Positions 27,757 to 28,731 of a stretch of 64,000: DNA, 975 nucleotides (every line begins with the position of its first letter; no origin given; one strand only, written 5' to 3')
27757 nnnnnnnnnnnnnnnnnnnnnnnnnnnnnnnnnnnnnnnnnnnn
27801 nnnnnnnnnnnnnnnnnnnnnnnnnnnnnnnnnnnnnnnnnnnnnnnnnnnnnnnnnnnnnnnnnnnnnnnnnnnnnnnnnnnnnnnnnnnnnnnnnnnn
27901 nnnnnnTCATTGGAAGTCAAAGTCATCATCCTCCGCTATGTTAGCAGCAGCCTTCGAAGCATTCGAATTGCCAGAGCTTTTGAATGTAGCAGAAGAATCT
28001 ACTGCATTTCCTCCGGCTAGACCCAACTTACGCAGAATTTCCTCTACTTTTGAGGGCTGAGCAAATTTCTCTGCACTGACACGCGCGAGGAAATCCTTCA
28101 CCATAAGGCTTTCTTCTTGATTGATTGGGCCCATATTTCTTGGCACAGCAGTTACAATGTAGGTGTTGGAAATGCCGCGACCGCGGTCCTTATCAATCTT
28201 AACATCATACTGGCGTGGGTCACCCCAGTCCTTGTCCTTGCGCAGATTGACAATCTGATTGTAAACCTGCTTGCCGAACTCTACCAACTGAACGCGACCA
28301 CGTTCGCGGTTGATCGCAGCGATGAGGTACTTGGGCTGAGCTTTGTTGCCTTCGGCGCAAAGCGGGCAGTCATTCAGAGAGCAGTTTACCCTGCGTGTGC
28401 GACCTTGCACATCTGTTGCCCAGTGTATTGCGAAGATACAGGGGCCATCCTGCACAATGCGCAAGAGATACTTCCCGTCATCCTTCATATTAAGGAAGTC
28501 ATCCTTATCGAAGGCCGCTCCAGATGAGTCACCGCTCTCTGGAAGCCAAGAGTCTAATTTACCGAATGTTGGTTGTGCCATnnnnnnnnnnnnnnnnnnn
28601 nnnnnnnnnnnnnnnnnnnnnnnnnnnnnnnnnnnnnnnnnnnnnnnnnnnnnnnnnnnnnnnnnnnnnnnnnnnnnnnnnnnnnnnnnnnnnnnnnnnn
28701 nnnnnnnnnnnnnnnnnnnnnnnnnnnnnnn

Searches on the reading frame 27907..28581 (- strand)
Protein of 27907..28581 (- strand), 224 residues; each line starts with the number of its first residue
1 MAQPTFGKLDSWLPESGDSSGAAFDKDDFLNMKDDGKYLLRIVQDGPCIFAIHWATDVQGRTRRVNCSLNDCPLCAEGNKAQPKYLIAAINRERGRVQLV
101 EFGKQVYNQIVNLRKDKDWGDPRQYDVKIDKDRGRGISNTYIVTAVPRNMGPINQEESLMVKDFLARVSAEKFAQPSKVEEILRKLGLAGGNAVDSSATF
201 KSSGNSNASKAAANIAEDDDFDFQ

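Call 5: search_protein_families(library=pfam, proteins=[window:27907-28581:-], max_evalue=0.01)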
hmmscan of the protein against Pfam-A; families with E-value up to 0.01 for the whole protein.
window:27907-28581:- (224 aa): 0 families

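Call 6: search_protein_families(library=phrogs, proteins=[window:27907-28581:-], max_evalue=0.001)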
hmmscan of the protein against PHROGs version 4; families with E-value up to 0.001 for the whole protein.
window:27907-28581:- (224 aa): 4 families
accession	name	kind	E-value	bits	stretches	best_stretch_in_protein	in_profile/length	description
phrog_14578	-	DNA, RNA and nucleotide metabolism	8.1e-14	52.9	1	18-132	11-128/206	single strand DNA binding protein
phrog_8542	-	unknown function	7.7e-11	43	1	80-142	117-183/298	-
phrog_1192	-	DNA, RNA and nucleotide metabolism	1.4e-09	38.9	1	82-211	117-253/326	single strand DNA binding protein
phrog_1607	-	DNA, RNA and nucleotide metabolism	0.0007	20.3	0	77-147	91-174/285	single strand DNA binding protein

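Call 8: search_dna_similar(query=window:27907-28581:-, collection=phages, mode=protein, max_rows=30, max_evalue=0.001)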
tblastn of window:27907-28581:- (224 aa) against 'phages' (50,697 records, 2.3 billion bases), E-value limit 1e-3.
Records with a match: 9; places in all: 9; records where one place covers at least 80% of the query: 0.
Best place of each record, by identity: <60% 9.
By first word of the organism name: Bacillus 6; Cellulophaga 2; Geobacillus 1.
By host as written in the record: Bacillus megaterium str. ATCC 43725 2; Cellulophaga baltica #17 2; Geobacillus kaustophilus ATCC 8005 1; - 1; Bacillus licheniformis DSM13 1; Bacillus licheniformis HNIBR-BC151 1; Bacillus pumilus 1.
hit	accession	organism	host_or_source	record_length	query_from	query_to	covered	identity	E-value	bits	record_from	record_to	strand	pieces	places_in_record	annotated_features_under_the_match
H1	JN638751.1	Bacillus phage G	Bacillus megaterium str. ATCC 43725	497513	20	188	75%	30.2%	5e-16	82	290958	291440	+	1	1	377: gp377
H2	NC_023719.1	Bacillus phage G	Bacillus megaterium str. ATCC 43725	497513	20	188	75%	30.2%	5e-16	82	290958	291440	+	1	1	377: single strand DNA binding protein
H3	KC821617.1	Cellulophaga phage phi17:1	Cellulophaga baltica #17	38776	34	156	55%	26.8%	5e-5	49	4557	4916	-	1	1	hypothetical protein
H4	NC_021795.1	Cellulophaga phage phi17:1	Cellulophaga baltica #17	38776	34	156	55%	26.8%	5e-5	49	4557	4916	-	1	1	hypothetical protein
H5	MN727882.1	Geobacillus phage GBK1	Geobacillus kaustophilus ATCC 8005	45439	80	185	47%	28.8%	2e-5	50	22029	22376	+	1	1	phosphoesterase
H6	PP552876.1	Bacillus phage PK-1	-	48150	74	163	40%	30.3%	3e-4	47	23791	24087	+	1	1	hypothetical protein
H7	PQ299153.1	Bacillus phage Jayan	Bacillus licheniformis DSM13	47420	74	163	40%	30.3%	3e-4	47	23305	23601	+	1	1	hypothetical protein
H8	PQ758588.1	Bacillus phage PS1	Bacillus licheniformis HNIBR-BC151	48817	74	163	40%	30.3%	1e-3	45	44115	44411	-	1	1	hypothetical protein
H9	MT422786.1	Bacillus phage Novomoskovsk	Bacillus pumilus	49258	74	157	38%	31.9%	4e-4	47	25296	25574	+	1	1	single-stranded DNA-binding protein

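Call 13: find_related_loci(query=window:27907-28581:-, collection=viral_contigs, flank=3000)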
Query window:27907-28581:- (224 aa) in viral_contigs; peptide patterns used: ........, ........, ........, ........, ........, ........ (x = any residue, [..] = any of these).
3 stretches matched a pattern; 2 encode a relative of the query (tblastn E <= 1e-3); 2 distinct loci.
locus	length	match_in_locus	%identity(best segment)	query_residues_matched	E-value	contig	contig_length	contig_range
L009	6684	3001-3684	81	1-224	1e-124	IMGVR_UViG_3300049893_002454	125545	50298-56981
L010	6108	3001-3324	24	34-131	6e-7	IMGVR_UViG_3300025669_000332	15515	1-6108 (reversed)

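Call 14: find_homologous_proteins(query=window:27907-28581:-)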
Query window:27907-28581:- (224 aa): 19 proteins with E <= 0.001 among 277 candidates.
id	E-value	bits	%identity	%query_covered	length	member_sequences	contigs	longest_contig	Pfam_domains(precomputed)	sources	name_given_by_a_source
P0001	4.9e-147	505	100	100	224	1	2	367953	-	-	-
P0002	9.3e-131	452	90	100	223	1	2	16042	-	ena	-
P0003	7.6e-130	449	89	100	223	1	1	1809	-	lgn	-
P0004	5.5e-125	433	86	100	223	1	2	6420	-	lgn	-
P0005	5.8e-125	433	86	100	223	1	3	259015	-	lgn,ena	-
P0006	1.2e-124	432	83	96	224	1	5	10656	-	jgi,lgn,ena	-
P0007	3.4e-119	414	81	100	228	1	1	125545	-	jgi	jgi:hypothetical protein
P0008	6.9e-118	410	88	91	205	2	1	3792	-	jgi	jgi:predicted lipoprotein with Yx(FWY)xxD motif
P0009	1.6e-115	402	79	100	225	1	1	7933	-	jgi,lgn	jgi:hypothetical protein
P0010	1.4e-112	393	77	100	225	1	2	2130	-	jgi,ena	jgi:hypothetical protein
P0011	1.4e-110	386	76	100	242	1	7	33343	-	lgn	-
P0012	5.9e-109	381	75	100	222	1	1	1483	-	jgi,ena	jgi:hypothetical protein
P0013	7.1e-106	371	73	100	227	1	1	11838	-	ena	-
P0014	5.9e-92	325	68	100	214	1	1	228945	-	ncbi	-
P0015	1.3e-89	318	63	100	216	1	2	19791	-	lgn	-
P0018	2.5e-62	228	51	100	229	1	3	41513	-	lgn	-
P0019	9.5e-48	181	40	100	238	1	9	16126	-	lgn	-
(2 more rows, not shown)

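Call 16: find_encoding_contigs(protein=P0001, flank=2500, max_places=6)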
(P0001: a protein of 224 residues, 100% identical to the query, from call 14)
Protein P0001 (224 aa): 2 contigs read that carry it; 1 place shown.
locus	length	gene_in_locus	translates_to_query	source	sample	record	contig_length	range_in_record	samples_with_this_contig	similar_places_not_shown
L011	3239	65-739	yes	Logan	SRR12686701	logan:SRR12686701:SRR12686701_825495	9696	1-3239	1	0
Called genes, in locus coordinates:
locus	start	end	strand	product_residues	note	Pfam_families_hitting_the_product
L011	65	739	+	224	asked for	-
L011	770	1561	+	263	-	-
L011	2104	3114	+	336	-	PF00226:DnaJ, PF01556:DnaJ_C, PF00684:DnaJ_CXXCXGXG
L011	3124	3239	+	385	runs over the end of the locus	PF00154:RecA_N, PF13481:AAA_25 (faint)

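Call 17: find_encoding_contigs(protein=P0002, flank=2500, max_places=6)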
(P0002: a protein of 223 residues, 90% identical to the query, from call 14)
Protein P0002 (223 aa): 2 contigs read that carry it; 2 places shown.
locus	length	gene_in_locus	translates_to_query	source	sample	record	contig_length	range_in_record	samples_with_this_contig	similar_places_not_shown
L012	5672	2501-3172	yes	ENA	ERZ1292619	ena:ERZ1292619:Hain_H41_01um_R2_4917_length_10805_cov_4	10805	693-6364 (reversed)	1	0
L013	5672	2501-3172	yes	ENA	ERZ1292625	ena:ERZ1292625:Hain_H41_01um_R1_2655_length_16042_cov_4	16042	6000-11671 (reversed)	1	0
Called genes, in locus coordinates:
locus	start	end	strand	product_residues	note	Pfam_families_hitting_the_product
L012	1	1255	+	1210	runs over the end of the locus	PF02811:PHP, PF07733:DNA_pol3_alpha, PF17657:DNA_pol3_finger, PF14579:HHH_6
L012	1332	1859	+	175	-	-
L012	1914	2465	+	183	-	-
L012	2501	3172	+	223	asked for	-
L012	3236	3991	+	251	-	-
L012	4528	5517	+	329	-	PF00226:DnaJ, PF01556:DnaJ_C, PF15777:Anti-TRAP (faint), PF00684:DnaJ_CXXCXGXG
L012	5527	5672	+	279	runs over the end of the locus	?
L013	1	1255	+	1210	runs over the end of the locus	PF02811:PHP, PF07733:DNA_pol3_alpha, PF17657:DNA_pol3_finger, PF14579:HHH_6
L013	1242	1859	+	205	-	-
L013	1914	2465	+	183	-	-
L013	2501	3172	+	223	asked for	-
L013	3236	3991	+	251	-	-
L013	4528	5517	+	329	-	PF00226:DnaJ, PF01556:DnaJ_C, PF15777:Anti-TRAP (faint), PF00684:DnaJ_CXXCXGXG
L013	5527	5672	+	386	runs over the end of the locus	PF00154:RecA_N, PF06745:ATPase (weak)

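Call 20: find_encoding_contigs(protein=P0005, flank=2500, max_places=6)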
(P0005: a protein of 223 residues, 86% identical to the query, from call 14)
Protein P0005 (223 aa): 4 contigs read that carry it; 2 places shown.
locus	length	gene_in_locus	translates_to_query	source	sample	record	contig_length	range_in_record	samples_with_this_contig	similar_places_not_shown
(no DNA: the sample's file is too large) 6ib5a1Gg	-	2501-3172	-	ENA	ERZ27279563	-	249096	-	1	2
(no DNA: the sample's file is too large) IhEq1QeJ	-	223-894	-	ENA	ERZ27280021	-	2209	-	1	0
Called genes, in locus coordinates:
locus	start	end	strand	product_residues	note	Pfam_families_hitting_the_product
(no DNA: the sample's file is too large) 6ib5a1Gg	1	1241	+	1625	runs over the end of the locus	PF02811:PHP, PF14890:Intein_splicing (faint), PF07733:DNA_pol3_alpha, PF01079:Hint (weak), PF14528:LAGLIDADG_3 (weak), PF07733:DNA_pol3_alpha, PF17657:DNA_pol3_finger, PF14579:HHH_6, +1 more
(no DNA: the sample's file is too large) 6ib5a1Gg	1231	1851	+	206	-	-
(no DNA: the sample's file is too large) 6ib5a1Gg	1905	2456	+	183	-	-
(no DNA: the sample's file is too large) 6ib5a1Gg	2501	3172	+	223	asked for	-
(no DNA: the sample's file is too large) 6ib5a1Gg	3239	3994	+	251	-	-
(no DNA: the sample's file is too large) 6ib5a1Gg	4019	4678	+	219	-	PF02075:RuvC (weak)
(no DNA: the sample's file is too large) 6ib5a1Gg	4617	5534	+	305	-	PF00226:DnaJ, PF01556:DnaJ_C, PF00684:DnaJ_CXXCXGXG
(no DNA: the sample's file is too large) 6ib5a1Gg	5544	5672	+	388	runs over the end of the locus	PF00154:RecA_N, PF06745:ATPase (weak)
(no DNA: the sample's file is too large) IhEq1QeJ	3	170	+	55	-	?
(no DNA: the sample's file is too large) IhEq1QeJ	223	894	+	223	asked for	-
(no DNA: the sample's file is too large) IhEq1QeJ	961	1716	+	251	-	-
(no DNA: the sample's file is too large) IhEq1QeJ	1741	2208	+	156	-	?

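Call 21: find_encoding_contigs(protein=P0006, flank=2500, max_places=6)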
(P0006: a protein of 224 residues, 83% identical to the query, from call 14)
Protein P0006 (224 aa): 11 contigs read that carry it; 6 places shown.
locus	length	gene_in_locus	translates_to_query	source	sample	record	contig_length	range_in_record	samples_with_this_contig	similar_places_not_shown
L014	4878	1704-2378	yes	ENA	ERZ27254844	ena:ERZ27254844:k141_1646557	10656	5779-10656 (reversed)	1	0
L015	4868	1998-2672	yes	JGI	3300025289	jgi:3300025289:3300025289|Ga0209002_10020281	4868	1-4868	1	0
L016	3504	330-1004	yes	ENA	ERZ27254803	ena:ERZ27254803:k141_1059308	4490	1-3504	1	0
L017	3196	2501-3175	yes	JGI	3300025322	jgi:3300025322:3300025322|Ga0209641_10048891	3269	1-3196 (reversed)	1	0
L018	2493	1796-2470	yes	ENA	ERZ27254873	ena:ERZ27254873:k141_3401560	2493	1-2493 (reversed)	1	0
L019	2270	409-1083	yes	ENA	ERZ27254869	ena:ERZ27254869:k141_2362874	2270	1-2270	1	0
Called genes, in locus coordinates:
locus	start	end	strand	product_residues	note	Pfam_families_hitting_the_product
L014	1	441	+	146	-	?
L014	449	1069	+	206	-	-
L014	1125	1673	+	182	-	-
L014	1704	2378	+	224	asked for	-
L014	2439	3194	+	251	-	-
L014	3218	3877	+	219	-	-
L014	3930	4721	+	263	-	PF01556:DnaJ_C, PF00684:DnaJ_CXXCXGXG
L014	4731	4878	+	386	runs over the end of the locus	PF00154:RecA_N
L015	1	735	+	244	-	?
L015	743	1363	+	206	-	-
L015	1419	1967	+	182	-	-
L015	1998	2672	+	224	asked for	-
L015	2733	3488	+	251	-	-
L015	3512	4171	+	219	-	-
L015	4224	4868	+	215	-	?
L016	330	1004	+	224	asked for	-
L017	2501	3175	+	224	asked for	-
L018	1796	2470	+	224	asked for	-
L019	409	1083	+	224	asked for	-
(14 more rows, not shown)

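Call 23: find_encoding_contigs(protein=P0009, flank=2500, max_places=3)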
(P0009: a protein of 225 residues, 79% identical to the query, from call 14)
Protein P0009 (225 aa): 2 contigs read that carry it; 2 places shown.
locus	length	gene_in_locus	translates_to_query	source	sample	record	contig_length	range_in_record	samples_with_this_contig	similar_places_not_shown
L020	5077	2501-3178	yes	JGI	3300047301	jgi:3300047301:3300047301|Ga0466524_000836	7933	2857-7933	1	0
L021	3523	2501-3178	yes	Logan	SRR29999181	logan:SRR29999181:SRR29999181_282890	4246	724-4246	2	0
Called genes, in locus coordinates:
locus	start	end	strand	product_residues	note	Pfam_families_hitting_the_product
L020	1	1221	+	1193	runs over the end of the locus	PF02811:PHP, PF07733:DNA_pol3_alpha, PF17657:DNA_pol3_finger, PF14579:HHH_6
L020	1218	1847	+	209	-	-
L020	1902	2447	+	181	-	-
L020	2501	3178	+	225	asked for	-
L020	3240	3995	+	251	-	-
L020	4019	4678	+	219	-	PF02075:RuvC (weak)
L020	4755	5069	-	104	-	-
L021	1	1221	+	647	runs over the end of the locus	?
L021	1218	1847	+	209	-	-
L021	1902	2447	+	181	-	-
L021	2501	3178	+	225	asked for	-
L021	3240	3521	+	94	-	?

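Call 24: find_encoding_contigs(protein=P0011, flank=2500, max_places=4)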
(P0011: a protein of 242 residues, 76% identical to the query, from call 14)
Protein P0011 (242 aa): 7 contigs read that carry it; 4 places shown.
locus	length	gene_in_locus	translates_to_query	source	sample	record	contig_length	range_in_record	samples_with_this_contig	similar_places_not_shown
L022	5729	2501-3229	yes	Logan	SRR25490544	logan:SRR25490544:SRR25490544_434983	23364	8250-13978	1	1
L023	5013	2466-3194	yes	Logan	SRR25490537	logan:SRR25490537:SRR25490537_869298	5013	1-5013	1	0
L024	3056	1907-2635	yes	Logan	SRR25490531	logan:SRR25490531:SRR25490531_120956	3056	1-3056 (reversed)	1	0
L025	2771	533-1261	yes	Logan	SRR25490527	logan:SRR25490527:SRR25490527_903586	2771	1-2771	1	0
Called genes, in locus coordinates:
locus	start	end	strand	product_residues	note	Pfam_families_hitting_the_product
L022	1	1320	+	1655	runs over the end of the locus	PF02811:PHP, PF07733:DNA_pol3_alpha, PF01079:Hint (weak), PF14890:Intein_splicing (weak), PF14528:LAGLIDADG_3, PF07733:DNA_pol3_alpha, PF17657:DNA_pol3_finger, PF14579:HHH_6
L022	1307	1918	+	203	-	-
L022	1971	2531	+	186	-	-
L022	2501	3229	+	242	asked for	-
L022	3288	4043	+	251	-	-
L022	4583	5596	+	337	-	PF00226:DnaJ, PF01556:DnaJ_C, PF00684:DnaJ_CXXCXGXG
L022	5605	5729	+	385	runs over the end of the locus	PF00154:RecA_N, PF06745:ATPase (weak)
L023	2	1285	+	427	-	?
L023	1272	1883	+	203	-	-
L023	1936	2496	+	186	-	-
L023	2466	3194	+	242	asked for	-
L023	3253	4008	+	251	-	-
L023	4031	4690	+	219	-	PF02075:RuvC (weak)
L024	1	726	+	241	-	?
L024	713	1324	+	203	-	-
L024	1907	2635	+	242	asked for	-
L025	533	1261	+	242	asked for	-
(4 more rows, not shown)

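Call 25: find_encoding_contigs(protein=P0013, flank=2500, max_places=3)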
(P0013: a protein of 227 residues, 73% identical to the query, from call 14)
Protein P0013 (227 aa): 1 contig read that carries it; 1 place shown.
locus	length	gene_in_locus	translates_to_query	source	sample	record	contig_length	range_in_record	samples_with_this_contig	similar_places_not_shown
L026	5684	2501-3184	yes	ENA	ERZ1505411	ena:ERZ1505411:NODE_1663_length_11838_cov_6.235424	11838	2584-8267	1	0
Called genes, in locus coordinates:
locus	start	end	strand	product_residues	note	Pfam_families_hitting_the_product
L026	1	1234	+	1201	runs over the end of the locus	PF02811:PHP, PF07733:DNA_pol3_alpha, PF17657:DNA_pol3_finger, PF14579:HHH_6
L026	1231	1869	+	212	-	-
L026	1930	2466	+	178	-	-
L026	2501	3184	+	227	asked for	-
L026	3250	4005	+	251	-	-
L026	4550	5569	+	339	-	PF00226:DnaJ, PF01556:DnaJ_C, PF00684:DnaJ_CXXCXGXG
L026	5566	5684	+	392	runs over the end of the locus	PF00154:RecA_N, PF06745:ATPase (weak)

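Call 26: find_encoding_contigs(protein=P0014, flank=2500, max_places=3)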
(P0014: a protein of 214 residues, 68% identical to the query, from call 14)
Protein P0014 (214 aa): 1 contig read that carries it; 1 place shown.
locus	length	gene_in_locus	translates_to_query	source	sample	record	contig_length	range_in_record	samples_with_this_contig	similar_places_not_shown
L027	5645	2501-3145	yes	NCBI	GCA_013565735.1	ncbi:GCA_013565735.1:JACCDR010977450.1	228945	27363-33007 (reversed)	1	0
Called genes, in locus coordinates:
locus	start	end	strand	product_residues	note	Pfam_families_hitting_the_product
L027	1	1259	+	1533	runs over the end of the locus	PF02811:PHP, PF07733:DNA_pol3_alpha, PF14890:Intein_splicing, PF07733:DNA_pol3_alpha, PF17657:DNA_pol3_finger, PF14579:HHH_6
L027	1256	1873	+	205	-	-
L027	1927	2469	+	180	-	-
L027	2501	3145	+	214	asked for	-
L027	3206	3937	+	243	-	-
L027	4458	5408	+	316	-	PF00226:DnaJ, PF01556:DnaJ_C, PF00684:DnaJ_CXXCXGXG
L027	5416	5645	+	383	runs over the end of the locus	PF00154:RecA_N, PF06745:ATPase (weak)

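Call 27: find_encoding_contigs(protein=P0015, flank=2500, max_places=2)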
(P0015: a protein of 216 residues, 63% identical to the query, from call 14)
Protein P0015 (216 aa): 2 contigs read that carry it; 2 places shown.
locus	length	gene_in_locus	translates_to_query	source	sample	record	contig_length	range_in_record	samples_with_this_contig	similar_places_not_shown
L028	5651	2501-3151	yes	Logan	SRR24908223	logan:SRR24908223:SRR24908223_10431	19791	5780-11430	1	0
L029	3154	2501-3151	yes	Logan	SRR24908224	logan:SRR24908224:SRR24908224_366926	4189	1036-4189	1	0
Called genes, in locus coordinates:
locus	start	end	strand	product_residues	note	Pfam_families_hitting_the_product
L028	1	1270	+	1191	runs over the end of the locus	PF02811:PHP, PF07733:DNA_pol3_alpha, PF17657:DNA_pol3_finger, PF14579:HHH_6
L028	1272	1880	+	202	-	-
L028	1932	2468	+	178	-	-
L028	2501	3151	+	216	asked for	-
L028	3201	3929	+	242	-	-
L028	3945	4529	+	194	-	PF02075:RuvC (weak)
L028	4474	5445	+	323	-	PF00226:DnaJ, PF01556:DnaJ_C, PF00684:DnaJ_CXXCXGXG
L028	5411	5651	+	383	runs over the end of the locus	PF00154:RecA_N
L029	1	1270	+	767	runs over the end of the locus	?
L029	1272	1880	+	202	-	-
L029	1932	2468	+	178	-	-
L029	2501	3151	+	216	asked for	-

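Call 28: find_encoding_contigs(protein=P0018, flank=2500, max_places=2)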
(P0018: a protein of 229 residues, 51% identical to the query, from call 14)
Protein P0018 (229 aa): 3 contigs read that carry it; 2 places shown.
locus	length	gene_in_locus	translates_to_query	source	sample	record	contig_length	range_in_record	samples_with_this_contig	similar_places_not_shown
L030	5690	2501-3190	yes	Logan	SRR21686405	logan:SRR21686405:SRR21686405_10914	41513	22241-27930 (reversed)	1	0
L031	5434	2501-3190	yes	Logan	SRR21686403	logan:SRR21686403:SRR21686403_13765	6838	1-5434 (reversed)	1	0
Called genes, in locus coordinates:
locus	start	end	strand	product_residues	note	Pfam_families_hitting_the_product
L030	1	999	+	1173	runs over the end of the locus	PF02811:PHP, PF07733:DNA_pol3_alpha, PF17657:DNA_pol3_finger, PF14579:HHH_6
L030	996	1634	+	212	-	-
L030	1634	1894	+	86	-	-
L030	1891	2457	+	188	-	-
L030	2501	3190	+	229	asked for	-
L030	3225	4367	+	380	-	PF13392:HNH_3, PF07453:NUMOD1 (weak), PF13392:HNH_3 (weak)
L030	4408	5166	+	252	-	-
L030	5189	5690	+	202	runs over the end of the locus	PF02075:RuvC (weak)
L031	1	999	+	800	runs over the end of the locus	?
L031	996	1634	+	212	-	-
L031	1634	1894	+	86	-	-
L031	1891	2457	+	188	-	-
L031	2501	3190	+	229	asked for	-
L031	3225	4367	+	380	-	PF13392:HNH_3, PF07453:NUMOD1 (weak), PF13392:HNH_3 (weak)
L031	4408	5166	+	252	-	-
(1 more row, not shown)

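Call 29: find_encoding_contigs(protein=P0019, flank=2500, max_places=3)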
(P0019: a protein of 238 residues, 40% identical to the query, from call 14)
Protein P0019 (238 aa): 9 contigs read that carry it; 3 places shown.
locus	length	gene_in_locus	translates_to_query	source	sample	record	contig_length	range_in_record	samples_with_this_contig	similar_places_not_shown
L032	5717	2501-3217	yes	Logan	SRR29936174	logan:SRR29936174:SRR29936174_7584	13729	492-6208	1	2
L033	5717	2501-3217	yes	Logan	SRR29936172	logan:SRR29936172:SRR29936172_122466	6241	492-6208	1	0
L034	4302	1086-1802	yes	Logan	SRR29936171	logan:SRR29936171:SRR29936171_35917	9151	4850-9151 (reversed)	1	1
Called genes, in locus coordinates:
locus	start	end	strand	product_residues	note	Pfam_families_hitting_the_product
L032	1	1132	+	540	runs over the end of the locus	?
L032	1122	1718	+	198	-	-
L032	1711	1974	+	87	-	-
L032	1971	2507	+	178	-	-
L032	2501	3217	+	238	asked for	-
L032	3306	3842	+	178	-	PF02075:RuvC (weak)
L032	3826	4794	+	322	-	PF00226:DnaJ, PF01556:DnaJ_C, PF00684:DnaJ_CXXCXGXG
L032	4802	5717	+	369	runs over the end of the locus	PF00154:RecA_N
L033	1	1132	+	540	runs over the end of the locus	?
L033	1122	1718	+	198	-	-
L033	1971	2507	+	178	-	-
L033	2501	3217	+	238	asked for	-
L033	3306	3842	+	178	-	PF02075:RuvC (weak)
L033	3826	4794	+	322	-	PF00226:DnaJ, PF01556:DnaJ_C, PF00684:DnaJ_CXXCXGXG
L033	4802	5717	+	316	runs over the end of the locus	?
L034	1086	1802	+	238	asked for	-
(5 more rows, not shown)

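Call 34: search_solved_structures(query=A1, max_evalue=10, show_alignments=2)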
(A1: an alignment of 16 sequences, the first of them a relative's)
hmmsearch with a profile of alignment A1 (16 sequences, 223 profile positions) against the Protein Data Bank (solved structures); distinct sequences matched with E-value up to 10: 1.
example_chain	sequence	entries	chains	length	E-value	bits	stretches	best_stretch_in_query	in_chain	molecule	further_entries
3iji_A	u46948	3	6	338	0.54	13.1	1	148-190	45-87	Muconate cycloisomerase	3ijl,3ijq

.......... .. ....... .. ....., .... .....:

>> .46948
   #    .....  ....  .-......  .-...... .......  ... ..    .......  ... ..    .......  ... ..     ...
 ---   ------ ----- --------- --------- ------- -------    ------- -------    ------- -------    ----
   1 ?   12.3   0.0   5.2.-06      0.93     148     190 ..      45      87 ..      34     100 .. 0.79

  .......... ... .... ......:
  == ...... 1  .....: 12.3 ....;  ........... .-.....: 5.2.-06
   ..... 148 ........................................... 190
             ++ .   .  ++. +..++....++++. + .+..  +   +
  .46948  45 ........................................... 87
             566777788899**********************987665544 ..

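Call 38: predict_structure(alignment_id=A1)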
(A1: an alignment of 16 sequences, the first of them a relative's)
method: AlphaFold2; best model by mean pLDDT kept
length: 224 residues; sequences in the alignment: 16
mean_pLDDT: 70.0   pTM: 0.60
mean pLDDT of the five models: 70.0, 69.8, 68.6, 68.3, 68.1
residues with pLDDT >= 90: 4; 70-90: 149; 50-70: 23; < 50: 48
segments of 3 or more residues with pLDDT < 50: 1-3, 16-24, 190-224
pLDDT, mean of each block of 10 residues (from residue 1): 52 48 52 79 82 80 80 77 85 87 84 82 87 73 84 86 82 78 72 38 30 33 41
secondary structure, 60 per line:
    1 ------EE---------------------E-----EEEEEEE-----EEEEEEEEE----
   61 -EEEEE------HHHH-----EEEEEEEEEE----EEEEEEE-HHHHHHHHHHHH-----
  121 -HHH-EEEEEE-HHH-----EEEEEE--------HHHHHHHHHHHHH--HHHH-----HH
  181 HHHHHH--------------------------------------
elements in order: E36-42 E48-56 E62-66 H73-76 E82-91 E96-102 H104-115 E126-131 E141-146 H155-167 H170-173 H179-186

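Call 41: fold_search(library=pdb, model_id=the predicted structure)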
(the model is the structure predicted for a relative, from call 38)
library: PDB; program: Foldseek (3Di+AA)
matches with E <= 10: 500; with E <= 0.001: 5
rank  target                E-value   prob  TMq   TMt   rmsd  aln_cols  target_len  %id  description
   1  2a1k_B                6.2e-05  1.00  0.47  0.49   4.9       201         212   14  RB69 single-stranded DNA binding protein core domain (released 2006-05-09)
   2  1gpc                  6.9e-05  1.00  0.47  0.48   4.9       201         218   15  CORE GP32, DNA-BINDING PROTEIN (released 1995-10-15)
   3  2a1k_A                1.6e-04  1.00  0.44  0.45   5.8       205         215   15  RB69 single-stranded DNA binding protein core domain (released 2006-05-09)
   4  8gme_A                3.6e-04  1.00  0.44  0.41   6.6       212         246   17  Crystal structure of the gp32-Dda-dT17 complex (released 2023-06-28)
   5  8gme_B                7.1e-04  1.00  0.47  0.45   5.5       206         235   16  Crystal structure of the gp32-Dda-dT17 complex (released 2023-06-28)
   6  2atq_B                1.3e-03  1.00  0.51  0.54   4.5       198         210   16  RB69 single-stranded DNA binding protein-DNA polymerase fusion (released 2006-05-09)
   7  9mj5_C                3.6e-02  0.21  0.16  0.19  16.6       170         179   11  Catalytic domain of human DNA polymerase alpha in complex with DNA and RPA (released 2025-02-19)
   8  9i86_A                7.9e-02  0.30  0.19  0.27  15.4       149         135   10  Enterobacteriaphage PRD1 - P12 protein filament in complex with poly(dT) ssDNA (released 2025-03-19)
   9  9a1v_A                1.5e-01  0.25  0.23  0.13  14.3       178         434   13  Integrative model of Nucleotide excision repair complex of XPA and RPA on 5' junction substrate (released 2022-08-30)
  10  6ray_3                1.6e-01  0.10  0.15  0.07  18.6       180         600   12  D. melanogaster CMG-DNA, State 2A (released 2019-09-11)
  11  4l5r_C                1.7e-01  0.30  0.23  0.25  10.6       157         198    8  Crystal structure of p202 HIN1 in complex with 20-mer dsDNA (released 2013-07-31)
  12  5twv_A                1.7e-01  0.08  0.15  0.11  17.1       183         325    8  Cryo-EM structure of the pancreatic ATP-sensitive K+ channel SUR1/Kir6.2 in the presence of ATP and glibenclamide (released 2017-01-25)
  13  8j67_C                1.7e-01  0.06  0.13  0.15  17.2       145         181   10  Crystal structure of Toxoplasma gondii M2AP (released 2023-08-30)
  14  1xpi_B                2.5e-01  0.11  0.17  0.17  12.8       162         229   10  Crystal structure of the catalytic domain of E. coli pseudouridine synthase RluC (released 2005-10-04)
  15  4ani_G                2.6e-01  0.08  0.14  0.08  13.4       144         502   12  Structural basis for the intermolecular communication between DnaK and GrpE in the DnaK chaperone system from Geobacil (released 2012-05-23)
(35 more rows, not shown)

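Call 42: find_related_loci(query=A1, collection=viral_contigs, flank=1500)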
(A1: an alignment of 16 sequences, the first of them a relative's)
Query A1 (224 aa) in viral_contigs; peptide patterns used: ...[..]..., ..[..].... (x = any residue, [..] = any of these).
426 stretches matched a pattern; 1 encode a relative of the query (tblastn E <= 1e-3); 1 distinct loci.
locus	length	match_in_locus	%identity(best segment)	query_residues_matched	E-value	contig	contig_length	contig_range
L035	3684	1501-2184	81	1-224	3e-125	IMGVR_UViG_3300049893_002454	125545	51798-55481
